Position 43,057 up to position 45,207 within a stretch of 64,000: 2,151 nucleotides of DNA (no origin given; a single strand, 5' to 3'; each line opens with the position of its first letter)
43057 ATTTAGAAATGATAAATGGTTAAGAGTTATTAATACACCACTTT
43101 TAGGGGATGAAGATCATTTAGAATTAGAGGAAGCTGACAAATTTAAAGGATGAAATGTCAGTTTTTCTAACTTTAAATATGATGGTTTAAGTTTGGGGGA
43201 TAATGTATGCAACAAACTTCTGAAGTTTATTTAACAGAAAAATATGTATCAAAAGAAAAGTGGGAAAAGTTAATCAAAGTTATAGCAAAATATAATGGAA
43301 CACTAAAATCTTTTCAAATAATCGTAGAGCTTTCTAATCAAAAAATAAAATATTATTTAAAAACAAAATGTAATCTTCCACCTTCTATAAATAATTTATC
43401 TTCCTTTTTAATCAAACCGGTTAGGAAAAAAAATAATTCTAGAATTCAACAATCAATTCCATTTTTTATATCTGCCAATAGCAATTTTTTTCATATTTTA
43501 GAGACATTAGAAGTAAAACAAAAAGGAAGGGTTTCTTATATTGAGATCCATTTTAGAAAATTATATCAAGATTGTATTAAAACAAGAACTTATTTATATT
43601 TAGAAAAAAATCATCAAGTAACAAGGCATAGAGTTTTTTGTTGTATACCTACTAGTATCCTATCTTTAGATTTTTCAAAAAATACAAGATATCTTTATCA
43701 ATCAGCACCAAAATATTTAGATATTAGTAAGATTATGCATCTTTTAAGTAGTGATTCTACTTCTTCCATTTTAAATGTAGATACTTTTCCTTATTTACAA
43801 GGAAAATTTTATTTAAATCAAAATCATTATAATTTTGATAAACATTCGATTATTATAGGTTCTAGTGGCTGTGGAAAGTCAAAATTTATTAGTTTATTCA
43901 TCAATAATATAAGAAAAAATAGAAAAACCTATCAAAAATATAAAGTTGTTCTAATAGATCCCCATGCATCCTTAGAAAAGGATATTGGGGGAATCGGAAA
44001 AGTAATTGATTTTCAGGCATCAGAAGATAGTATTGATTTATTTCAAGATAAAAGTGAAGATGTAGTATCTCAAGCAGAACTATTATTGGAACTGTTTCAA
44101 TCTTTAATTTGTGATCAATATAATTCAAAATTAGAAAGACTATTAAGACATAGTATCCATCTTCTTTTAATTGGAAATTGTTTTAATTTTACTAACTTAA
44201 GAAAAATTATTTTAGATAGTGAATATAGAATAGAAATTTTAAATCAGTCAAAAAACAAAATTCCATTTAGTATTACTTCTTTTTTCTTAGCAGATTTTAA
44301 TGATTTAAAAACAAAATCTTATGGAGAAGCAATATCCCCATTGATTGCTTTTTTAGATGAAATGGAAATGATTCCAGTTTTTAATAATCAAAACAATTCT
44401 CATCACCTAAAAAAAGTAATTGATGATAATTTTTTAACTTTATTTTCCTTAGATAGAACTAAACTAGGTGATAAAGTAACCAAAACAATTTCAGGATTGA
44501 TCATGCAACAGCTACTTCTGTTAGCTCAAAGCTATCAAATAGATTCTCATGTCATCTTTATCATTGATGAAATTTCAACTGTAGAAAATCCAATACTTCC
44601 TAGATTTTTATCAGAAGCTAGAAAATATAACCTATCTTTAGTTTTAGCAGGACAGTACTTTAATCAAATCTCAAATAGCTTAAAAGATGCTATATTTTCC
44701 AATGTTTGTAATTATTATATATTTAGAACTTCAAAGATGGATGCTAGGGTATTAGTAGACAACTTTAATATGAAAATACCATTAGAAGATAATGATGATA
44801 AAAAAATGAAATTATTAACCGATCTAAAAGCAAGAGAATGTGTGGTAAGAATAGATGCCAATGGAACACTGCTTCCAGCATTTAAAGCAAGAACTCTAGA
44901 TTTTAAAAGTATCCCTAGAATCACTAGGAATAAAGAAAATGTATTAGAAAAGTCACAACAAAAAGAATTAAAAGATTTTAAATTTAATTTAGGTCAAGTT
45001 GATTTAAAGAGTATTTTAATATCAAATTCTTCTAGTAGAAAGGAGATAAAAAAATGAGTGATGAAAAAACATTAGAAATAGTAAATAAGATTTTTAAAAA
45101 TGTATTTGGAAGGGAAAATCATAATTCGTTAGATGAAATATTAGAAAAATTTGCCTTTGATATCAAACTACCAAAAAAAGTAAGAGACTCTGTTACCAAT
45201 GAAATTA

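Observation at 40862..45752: Roughly 5-kb insertion between jag/khpB and mnmE: AraC/GyrI regulator, decayed spacer, then an operon of transglutaminase-like protease, HerA/VirB4-clade ATPase and a coupled Cys-rich protein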

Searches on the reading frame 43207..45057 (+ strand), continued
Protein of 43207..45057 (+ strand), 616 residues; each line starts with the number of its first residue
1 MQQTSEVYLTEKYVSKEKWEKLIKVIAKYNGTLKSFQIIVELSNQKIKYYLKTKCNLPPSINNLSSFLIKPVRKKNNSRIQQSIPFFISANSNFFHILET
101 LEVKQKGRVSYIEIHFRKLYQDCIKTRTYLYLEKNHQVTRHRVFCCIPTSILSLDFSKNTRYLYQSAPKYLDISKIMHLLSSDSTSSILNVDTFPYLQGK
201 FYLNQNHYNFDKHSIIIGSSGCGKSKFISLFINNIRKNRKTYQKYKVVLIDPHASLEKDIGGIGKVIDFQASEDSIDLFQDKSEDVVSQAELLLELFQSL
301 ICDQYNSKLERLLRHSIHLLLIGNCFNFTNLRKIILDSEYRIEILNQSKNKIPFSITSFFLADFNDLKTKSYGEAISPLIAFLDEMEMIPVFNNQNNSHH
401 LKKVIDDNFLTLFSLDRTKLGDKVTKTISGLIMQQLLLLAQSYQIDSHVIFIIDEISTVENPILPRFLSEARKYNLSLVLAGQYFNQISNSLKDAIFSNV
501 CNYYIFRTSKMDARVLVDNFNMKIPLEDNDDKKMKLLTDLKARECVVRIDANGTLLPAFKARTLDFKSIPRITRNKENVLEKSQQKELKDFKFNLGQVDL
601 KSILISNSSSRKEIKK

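Call 87: search_protein_families(library=pfam, alignment_id=A6, max_evalue=0.01)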
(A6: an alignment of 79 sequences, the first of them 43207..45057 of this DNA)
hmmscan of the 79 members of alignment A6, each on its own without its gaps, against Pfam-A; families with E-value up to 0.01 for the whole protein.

A. member 1, window:43207-45057:+ (616 aa): 6 families
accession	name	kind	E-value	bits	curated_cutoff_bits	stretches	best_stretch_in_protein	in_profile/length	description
PF10412.15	TrwB_AAD_bind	-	1.2e-05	24.8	20.5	0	211-240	15-44/387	Type IV secretion-system coupling protein DNA-binding domain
PF01935.23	DUF87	-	3.2e-05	24.6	23.2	1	211-253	23-61/220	Helicase HerA, central domain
PF12696.13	TraG-D_C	-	0.00013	22.3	22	1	448-509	1-67/126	TraM recognition site of TraD and TraG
PF13401.12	AAA_22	-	0.00021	22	27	0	213-259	7-33/130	AAA domain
PF13245.12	AAA_19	-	0.00035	21.2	25.1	0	212-323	12-124/134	AAA domain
PF12775.13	AAA_7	-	0.0049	16.9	25.8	0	202-241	24-63/181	P-loop containing dynein motor region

B. families by the number of members that match (of 79 scanned): 51 families (the first 25 are shown)
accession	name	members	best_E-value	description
PF01935.23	DUF87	79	1.1e-11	Helicase HerA, central domain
PF10412.15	TrwB_AAD_bind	77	2.6e-11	Type IV secretion-system coupling protein DNA-binding domain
PF13401.12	AAA_22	66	1.2e-07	AAA domain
PF01580.24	FtsK_SpoIIIE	57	2.6e-07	FtsK/SpoIIIE family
PF13604.12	AAA_30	50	9.6e-08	AAA domain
PF13245.12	AAA_19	44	1.6e-07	AAA domain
PF12696.13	TraG-D_C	42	1.1e-05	TraM recognition site of TraD and TraG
PF04665.18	Pox_A32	32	5.4e-09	Poxvirus A32 protein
PF12846.13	AAA_10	10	1.6e-05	AAA-like domain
PF04851.21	ResIII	10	2.7e-05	Type III restriction enzyme, res subunit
PF05127.21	NAT10_TcmA_helicase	9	0.0003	RNA cytidine acetyltransferase NAT10/TcmA, helicase domain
PF00005.33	ABC_tran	8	0.00035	ABC transporter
PF19044.6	P-loop_TraG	8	0.00065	TraG P-loop domain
PF00270.35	DEAD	6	6.9e-05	DEAD/DEAH box helicase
PF13555.12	AAA_29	6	0.00036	P-loop containing region of AAA domain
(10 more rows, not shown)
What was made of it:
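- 43207..45057 (+): Soluble 616-aa P-loop ATPase of the FtsK/HerA/T4CP superfamily. It has a family-specific N-terminal domain (residues 1 to about 205) and a long insertion between Walker A and Walker B. DUF87 matches 79 of 79 family members and TrwB_AAD_bind 77 of 79 (call 87).
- On FtsK/HerA superfamily of P-loop ATPases: DUF87 matches 79 of 79 and FtsK_SpoIIIE 57 of 79 (call 87).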

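Call 88: search_protein_families(library=pfam, proteins=[L101:5941-6600:+, L118:5995-6580:+, L114:889-1480:+, L125:3858-4450:+, L101:8023-8721:+, L118:7673-8395:+, L114:2591-3334:+, L125:5552-6385:+, L096:3234-3941:+], max_evalue=10)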
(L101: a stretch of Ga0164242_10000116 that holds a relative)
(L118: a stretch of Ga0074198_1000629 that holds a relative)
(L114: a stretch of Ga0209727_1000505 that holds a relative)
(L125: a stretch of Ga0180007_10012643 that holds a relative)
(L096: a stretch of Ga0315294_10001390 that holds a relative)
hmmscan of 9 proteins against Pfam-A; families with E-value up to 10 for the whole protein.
L101:5941-6600:+ (220 aa): 0 families

L118:5995-6580:+ (195 aa): 0 families

L114:889-1480:+ (197 aa): 1 family
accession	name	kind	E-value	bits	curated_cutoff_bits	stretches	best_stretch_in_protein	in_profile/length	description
PF13114.12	RecO_N_2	-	0.026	14.6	27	1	29-52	33-57/71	RecO N terminal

L125:3858-4450:+ (197 aa): 0 families

L101:8023-8721:+ (232 aa): 0 families

L118:7673-8395:+ (240 aa): 0 families

L114:2591-3334:+ (247 aa): 0 families

L125:5552-6385:+ (277 aa): 0 families

L096:3234-3941:+ (235 aa): 0 families

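Call 90: list_cluster_members(proteins=[P0392, P0393, P0404, P0439, P0452, P0469, L118:7673-8395:+, L114:2591-3334:+, L096:3234-3941:+, L104:7734-8432:+])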
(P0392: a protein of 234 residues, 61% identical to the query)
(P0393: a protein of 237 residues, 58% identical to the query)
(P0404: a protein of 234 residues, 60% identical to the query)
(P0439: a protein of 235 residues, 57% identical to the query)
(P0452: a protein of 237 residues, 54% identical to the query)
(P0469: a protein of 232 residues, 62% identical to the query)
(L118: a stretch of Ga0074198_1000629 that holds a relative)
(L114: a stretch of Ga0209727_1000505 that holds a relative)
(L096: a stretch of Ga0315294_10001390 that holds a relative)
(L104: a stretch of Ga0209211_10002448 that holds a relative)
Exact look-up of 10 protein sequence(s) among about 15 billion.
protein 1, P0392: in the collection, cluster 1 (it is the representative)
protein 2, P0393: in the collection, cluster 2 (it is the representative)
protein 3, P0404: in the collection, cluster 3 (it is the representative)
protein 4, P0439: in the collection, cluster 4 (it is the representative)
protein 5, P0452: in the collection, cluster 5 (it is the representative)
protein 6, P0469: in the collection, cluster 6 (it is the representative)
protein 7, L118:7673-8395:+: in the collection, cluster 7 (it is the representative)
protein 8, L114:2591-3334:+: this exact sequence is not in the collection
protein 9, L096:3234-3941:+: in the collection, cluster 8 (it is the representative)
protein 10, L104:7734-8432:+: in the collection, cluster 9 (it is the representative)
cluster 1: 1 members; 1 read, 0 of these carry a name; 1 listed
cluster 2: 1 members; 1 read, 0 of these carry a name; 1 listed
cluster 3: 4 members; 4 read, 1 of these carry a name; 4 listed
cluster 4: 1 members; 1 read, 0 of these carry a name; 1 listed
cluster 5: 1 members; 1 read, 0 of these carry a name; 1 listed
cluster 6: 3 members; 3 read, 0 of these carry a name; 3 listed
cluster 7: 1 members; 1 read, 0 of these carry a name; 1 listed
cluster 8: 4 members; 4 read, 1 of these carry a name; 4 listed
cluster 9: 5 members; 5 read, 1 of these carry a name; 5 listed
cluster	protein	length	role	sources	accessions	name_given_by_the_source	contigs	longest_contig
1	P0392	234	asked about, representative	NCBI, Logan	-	-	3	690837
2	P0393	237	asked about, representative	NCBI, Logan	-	-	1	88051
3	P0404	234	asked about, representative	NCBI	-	-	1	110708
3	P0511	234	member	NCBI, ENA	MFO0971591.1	MAG: hypothetical protein U0520_04590 [Candidatus Saccharimonadales bacterium]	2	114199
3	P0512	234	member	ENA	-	-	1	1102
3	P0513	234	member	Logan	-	-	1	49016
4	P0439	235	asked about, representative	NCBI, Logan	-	-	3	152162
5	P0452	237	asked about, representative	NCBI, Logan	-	-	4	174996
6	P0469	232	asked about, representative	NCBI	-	-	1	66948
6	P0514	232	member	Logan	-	-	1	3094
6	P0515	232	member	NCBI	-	-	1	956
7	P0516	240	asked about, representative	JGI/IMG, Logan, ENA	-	-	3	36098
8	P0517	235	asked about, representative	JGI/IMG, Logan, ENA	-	hypothetical protein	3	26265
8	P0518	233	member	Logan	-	-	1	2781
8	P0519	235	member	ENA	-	-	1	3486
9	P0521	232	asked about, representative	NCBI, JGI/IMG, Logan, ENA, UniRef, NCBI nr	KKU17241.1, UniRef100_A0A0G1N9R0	MAG: hypothetical protein UX25_C0013G0009 [Candidatus Woesebacteria bacterium ... | Uncharacterized protein n=1 Tax=Candidatus Woesebacteria bacterium GW2011_GWC2_45_9 ...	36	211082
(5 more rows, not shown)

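Call 93: search_protein_families(library=pfam, proteins=[L164:501-2993:+, L164:3683-4744:+, L164:4903-7740:+, L137:1114-3516:+, L137:3735-4790:+, L137:4843-7542:+], max_evalue=0.001)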
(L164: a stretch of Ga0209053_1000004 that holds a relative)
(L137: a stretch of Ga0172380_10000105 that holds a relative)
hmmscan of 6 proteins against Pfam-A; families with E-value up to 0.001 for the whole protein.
L164:501-2993:+ (830 aa): 3 families
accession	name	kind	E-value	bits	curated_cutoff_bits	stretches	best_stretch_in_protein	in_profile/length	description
PF01131.25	Topoisom_bac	-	2.8e-108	363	35.1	2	148-519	2-360/411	DNA topoisomerase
PF13368.11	Toprim_C_rpt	-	2.4e-42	143.1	22.3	3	771-818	7-54/57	Topoisomerase C-terminal repeat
PF01751.28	Toprim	-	3.3e-20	72.5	23.1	1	19-133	2-96/96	Toprim domain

L164:3683-4744:+ (353 aa): 2 families
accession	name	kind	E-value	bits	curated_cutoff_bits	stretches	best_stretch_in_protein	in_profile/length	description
PF04545.22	Sigma70_r4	-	1.3e-13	50.7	24.1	1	27-72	7-49/50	Sigma-70, region 4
PF05066.19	HARE-HTH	-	3.2e-09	37.5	25.9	0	290-328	1-41/71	HB1, ASXL, restriction endonuclease HTH domain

L164:4903-7740:+ (945 aa): 4 families
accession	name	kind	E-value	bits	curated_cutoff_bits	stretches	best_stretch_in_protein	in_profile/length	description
PF10412.15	TrwB_AAD_bind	-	1.4e-09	37.8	20.5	1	416-730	14-313/387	Type IV secretion-system coupling protein DNA-binding domain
PF02534.20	T4SS-DNA_transf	-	2.1e-06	27.3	20.1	1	408-711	43-348/468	Type IV secretory system Conjugative DNA transfer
PF12696.13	TraG-D_C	-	3.4e-05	24.2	22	1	667-728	1-67/126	TraM recognition site of TraD and TraG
PF01935.23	DUF87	-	4.2e-05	24.2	23.2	1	417-484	23-84/220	Helicase HerA, central domain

L137:1114-3516:+ (800 aa): 3 families
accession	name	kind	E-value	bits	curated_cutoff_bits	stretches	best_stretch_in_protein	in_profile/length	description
PF01131.25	Topoisom_bac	-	1.5e-117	393.6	35.1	2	132-477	2-360/411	DNA topoisomerase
PF13368.11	Toprim_C_rpt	-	4.7e-49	164.6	22.3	3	743-792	5-54/57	Topoisomerase C-terminal repeat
PF01751.28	Toprim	-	7.6e-23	80.9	23.1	1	5-117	2-96/96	Toprim domain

L137:3735-4790:+ (351 aa): 4 families
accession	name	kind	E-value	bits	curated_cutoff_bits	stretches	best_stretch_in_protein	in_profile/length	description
PF04545.22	Sigma70_r4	-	4.1e-14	52.3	24.1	1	27-72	7-49/50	Sigma-70, region 4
PF05066.19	HARE-HTH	-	1.2e-09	38.9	25.9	1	226-284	7-71/71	HB1, ASXL, restriction endonuclease HTH domain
PF08100.18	Dimerisation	-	0.0003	21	25.6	0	164-196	30-61/93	O-methyltransferase dimerisation domain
PF08461.16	HTH_12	-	0.00097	19.5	21.4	0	162-187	1-26/66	Ribonuclease R winged-helix domain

L137:4843-7542:+ (899 aa): 4 families
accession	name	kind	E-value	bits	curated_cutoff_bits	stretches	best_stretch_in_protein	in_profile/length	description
PF10412.15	TrwB_AAD_bind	-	5.1e-10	39.2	20.5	1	411-724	14-312/387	Type IV secretion-system coupling protein DNA-binding domain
PF02534.20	T4SS-DNA_transf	-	3.3e-07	30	20.1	1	398-732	38-380/468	Type IV secretory system Conjugative DNA transfer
PF12696.13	TraG-D_C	-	3.2e-06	27.5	22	1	662-726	1-71/126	TraM recognition site of TraD and TraG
PF01935.23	DUF87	-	4.4e-06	27.4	23.2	1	412-625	23-203/220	Helicase HerA, central domain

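Call 95: search_protein_families(library=pfam, proteins=[L091:3112-3783:+, L092:5880-6866:+, L093:3676-4572:+, L008:10624-10995:+, L008:11365-12462:+, L008:6210-6863:+], max_evalue=0.01)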
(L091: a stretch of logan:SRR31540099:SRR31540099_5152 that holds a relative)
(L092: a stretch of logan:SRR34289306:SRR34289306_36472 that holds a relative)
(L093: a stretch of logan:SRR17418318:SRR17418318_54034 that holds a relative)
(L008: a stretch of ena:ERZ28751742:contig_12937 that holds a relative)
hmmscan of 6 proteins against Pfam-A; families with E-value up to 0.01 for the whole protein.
L091:3112-3783:+ (223 aa): 1 family
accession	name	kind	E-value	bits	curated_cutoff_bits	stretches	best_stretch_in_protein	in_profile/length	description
PF13812.12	PPR_3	-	0.0021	18.6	25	0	154-186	18-52/63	Pentatricopeptide repeat domain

L092:5880-6866:+ (328 aa): 0 families

L093:3676-4572:+ (298 aa): 1 family
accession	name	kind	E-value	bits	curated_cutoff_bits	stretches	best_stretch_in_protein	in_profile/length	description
PF01841.26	Transglut_core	-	0.00022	21.9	23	1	111-167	53-108/108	Transglutaminase-like superfamily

L008:10624-10995:+ (123 aa): 2 families
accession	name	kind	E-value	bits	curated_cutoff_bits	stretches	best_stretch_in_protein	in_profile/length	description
PF13811.11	DUF4186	-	1.2e-51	173.7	25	1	10-114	5-109/109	Domain of unknown function (DUF4186)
PF06844.16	DUF1244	-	0.0076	16.8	27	0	77-103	9-38/67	Protein of unknown function (DUF1244)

L008:11365-12462:+ (365 aa): 1 family
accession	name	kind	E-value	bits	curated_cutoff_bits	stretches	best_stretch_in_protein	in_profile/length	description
PF00884.28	Sulfatase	-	2.6e-05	24.1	25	1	169-351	1-173/301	Sulfatase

L008:6210-6863:+ (217 aa): 0 families

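Call 96: find_encoding_contigs(protein=P0521, flank=8000, max_places=2)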
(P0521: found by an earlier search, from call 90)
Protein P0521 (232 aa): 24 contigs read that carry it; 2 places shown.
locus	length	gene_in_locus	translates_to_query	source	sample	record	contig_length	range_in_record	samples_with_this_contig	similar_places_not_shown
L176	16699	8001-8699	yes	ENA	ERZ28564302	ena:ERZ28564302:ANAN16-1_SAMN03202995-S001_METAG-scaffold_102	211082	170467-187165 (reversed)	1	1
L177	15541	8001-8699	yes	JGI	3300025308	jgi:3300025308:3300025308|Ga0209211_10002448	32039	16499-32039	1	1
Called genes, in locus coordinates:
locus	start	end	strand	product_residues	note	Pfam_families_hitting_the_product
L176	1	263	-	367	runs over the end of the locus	PF00044:Gp_dh_N, PF02800:Gp_dh_C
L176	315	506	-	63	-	PF04070:DUF378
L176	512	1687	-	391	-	PF00162:PGK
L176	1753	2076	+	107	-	-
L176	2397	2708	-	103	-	PF04365:BrnT_toxin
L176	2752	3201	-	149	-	PF02502:LacAB_rpiB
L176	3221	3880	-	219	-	PF00121:TIM, PF05690:ThiG (weak)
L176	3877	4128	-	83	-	PF00462:Glutaredoxin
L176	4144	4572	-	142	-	PF13473:Cupredoxin_1, PF07731:Cu-oxidase_2 (faint), PF00127:Copper-bind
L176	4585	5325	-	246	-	PF02683:DsbD_TM, PF13386:DsbD_2 (weak)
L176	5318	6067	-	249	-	PF02535:Zip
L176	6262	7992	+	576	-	PF01935:DUF87 (weak), PF10412:TrwB_AAD_bind (weak)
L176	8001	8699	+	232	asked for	-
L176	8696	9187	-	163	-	PF10099:RskA_C (weak)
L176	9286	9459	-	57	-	-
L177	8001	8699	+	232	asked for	-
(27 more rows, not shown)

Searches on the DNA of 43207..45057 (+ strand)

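Call 81: search_rna_families(sources=[L020, L043, L091], threshold=gathering)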
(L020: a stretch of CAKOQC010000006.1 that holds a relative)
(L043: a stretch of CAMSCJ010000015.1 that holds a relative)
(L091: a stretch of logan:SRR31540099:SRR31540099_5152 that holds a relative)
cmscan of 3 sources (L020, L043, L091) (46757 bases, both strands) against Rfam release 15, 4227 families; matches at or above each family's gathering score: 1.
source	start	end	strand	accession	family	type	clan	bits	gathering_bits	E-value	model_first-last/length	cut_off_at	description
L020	10632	10699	+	RF03075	DUF3800-VIII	Gene; sRNA;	-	56.6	40.2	4.7e-08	1-64/64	no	DUF3800-VIII RNA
